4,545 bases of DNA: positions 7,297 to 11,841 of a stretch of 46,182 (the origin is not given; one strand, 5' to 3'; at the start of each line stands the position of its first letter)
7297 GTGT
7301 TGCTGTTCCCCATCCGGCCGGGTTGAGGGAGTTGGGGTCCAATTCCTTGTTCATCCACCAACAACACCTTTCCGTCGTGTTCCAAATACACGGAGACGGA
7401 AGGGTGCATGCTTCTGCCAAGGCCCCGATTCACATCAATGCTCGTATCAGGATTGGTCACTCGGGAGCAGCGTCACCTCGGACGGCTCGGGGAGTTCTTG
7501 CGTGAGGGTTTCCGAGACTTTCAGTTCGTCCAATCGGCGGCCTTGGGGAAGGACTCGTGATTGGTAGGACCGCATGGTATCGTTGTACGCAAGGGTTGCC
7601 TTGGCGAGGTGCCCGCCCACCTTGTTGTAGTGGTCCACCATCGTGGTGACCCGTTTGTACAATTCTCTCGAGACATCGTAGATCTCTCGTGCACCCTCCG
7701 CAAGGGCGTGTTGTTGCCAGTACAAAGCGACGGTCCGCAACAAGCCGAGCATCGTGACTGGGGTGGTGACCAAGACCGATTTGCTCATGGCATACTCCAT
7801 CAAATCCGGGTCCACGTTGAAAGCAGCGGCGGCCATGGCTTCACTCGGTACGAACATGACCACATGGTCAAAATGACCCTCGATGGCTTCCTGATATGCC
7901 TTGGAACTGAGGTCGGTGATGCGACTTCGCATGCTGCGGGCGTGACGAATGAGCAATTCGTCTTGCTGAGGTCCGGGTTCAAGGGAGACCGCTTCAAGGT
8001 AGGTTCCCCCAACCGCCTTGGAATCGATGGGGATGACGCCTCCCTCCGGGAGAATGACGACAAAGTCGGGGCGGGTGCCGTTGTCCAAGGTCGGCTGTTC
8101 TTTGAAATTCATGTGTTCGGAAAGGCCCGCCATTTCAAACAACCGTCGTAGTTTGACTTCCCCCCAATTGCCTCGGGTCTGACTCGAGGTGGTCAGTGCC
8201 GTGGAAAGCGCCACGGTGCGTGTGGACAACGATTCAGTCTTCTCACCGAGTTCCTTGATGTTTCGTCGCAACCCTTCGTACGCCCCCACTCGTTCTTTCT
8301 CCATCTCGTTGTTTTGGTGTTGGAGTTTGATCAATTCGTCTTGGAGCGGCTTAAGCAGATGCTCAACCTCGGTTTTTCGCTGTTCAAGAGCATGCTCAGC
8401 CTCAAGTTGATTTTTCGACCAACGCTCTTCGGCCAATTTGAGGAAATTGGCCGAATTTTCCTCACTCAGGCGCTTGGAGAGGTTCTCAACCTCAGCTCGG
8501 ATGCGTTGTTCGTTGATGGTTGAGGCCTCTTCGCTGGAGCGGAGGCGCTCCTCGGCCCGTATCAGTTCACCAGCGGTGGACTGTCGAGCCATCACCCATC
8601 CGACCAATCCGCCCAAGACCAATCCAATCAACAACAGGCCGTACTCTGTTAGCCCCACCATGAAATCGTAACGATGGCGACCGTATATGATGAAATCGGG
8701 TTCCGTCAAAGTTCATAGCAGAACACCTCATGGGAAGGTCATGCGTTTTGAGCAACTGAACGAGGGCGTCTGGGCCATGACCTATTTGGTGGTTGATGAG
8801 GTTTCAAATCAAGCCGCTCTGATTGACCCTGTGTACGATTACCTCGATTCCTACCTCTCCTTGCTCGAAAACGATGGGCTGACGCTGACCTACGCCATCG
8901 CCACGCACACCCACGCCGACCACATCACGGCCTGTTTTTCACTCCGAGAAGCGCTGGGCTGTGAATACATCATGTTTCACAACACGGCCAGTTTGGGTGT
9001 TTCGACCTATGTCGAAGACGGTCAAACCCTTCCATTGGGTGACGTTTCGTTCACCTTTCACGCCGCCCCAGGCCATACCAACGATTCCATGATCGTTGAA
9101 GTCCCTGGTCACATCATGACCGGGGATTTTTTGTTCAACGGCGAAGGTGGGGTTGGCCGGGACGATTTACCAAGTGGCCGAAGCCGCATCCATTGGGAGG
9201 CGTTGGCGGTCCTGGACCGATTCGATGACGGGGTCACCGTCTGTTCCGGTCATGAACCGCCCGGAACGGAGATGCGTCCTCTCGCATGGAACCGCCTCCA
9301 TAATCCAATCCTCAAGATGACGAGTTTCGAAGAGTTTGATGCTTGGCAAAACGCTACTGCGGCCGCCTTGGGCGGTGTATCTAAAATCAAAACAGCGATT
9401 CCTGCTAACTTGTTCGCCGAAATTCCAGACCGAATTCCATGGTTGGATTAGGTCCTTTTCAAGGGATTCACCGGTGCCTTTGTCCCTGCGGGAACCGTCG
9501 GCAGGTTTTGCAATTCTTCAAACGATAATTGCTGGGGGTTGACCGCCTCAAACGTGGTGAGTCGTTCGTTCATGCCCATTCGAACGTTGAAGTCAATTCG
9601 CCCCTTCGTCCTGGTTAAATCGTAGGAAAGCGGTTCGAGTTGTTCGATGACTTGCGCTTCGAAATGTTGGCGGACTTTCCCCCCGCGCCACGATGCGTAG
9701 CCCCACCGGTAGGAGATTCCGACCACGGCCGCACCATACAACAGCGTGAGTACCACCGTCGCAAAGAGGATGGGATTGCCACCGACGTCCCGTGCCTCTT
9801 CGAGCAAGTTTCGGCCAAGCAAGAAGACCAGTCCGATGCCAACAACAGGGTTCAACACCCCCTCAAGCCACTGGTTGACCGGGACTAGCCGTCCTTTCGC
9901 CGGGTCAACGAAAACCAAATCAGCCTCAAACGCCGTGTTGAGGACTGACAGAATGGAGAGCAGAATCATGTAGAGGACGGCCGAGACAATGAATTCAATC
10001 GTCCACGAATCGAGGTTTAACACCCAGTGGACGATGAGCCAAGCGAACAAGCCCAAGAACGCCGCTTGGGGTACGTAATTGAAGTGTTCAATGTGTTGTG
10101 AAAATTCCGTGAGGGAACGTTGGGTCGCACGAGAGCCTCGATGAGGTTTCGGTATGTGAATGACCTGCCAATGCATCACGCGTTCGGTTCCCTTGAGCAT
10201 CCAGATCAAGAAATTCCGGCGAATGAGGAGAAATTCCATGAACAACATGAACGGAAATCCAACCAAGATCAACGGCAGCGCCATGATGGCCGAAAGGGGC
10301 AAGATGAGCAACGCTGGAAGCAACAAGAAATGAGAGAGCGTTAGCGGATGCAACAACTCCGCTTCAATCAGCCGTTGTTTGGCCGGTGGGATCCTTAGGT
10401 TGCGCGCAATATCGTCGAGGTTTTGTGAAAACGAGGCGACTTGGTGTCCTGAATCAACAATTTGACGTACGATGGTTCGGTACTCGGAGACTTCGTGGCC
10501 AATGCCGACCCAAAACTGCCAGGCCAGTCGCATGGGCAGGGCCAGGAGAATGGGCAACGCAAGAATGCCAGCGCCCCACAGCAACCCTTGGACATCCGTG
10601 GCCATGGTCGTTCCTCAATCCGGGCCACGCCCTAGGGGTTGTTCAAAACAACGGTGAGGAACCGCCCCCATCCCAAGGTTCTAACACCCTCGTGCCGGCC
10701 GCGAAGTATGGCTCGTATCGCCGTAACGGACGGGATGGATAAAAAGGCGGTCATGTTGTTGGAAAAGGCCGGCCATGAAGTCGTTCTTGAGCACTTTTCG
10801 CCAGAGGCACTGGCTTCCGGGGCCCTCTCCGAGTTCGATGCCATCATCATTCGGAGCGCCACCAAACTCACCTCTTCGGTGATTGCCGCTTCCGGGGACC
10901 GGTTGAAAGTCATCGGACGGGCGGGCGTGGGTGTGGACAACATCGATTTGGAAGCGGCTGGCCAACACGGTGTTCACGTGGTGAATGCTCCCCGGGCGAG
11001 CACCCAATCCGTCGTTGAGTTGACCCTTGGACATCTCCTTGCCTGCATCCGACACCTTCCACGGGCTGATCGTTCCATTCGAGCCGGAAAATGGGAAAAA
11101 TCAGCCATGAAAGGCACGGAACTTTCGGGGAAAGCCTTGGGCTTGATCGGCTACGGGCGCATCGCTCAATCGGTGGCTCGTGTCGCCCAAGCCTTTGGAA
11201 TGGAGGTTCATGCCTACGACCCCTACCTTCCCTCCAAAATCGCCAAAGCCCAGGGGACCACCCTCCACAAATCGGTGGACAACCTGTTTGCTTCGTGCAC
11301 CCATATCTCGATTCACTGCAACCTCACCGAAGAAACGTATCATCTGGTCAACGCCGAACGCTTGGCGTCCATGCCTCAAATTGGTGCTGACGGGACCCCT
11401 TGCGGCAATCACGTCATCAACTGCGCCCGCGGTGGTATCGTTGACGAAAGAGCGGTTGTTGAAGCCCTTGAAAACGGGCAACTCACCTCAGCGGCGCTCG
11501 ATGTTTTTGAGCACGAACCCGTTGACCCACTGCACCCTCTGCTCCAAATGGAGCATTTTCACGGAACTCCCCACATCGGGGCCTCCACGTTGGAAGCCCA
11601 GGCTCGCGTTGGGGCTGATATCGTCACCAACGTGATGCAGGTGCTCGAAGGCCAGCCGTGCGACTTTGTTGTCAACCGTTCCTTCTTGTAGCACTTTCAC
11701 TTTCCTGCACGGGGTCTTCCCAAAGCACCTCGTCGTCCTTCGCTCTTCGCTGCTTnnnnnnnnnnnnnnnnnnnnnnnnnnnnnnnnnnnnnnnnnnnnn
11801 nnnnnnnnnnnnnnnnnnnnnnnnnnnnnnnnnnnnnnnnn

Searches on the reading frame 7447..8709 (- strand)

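Call 17: search_protein_families(library=pfam, proteins=[window:7447-8709:-], max_evalue=0.001)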
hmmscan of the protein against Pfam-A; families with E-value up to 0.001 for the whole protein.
window:7447-8709:- (420 aa): 1 family
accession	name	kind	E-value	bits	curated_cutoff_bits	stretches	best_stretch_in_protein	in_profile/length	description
PF02646.22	RmuC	-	7.7e-81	271.8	26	1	114-401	2-289/291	RmuC family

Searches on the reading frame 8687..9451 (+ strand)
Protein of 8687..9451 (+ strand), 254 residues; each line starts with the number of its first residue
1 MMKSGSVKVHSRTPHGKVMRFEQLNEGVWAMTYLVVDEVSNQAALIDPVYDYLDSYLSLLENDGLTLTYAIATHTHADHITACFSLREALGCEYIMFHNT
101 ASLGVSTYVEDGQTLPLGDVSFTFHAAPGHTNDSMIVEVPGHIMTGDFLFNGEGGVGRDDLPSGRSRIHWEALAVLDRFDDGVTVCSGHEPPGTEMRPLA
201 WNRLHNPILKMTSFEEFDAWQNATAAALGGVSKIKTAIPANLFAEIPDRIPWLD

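Call 17: search_protein_families(library=pfam, proteins=[window:8687-9451:+], max_evalue=0.001)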
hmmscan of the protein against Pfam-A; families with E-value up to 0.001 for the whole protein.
window:8687-9451:+ (254 aa): 2 families
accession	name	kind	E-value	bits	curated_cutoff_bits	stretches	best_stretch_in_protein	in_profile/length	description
PF00753.33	Lactamase_B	-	2.7e-12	47.5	22.7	1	32-189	8-196/196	Metallo-beta-lactamase superfamily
PF12706.13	Lactamase_B_2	-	0.00027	21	27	1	45-112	4-73/200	Beta-lactamase superfamily domain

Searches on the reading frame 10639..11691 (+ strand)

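Call 17: search_protein_families(library=pfam, proteins=[window:10639-11691:+], max_evalue=0.001)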
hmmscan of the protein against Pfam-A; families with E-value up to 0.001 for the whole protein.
window:10639-11691:+ (350 aa): 2 families
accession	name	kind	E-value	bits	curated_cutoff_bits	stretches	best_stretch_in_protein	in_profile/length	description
PF02826.25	2-Hacid_dh_C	-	1.6e-55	187.6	25.1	1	130-314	1-178/178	D-isomer specific 2-hydroxyacid dehydrogenase, NAD binding domain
PF00389.36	2-Hacid_dh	-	1e-33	116.3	24.6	1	27-346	1-134/134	D-isomer specific 2-hydroxyacid dehydrogenase, catalytic domain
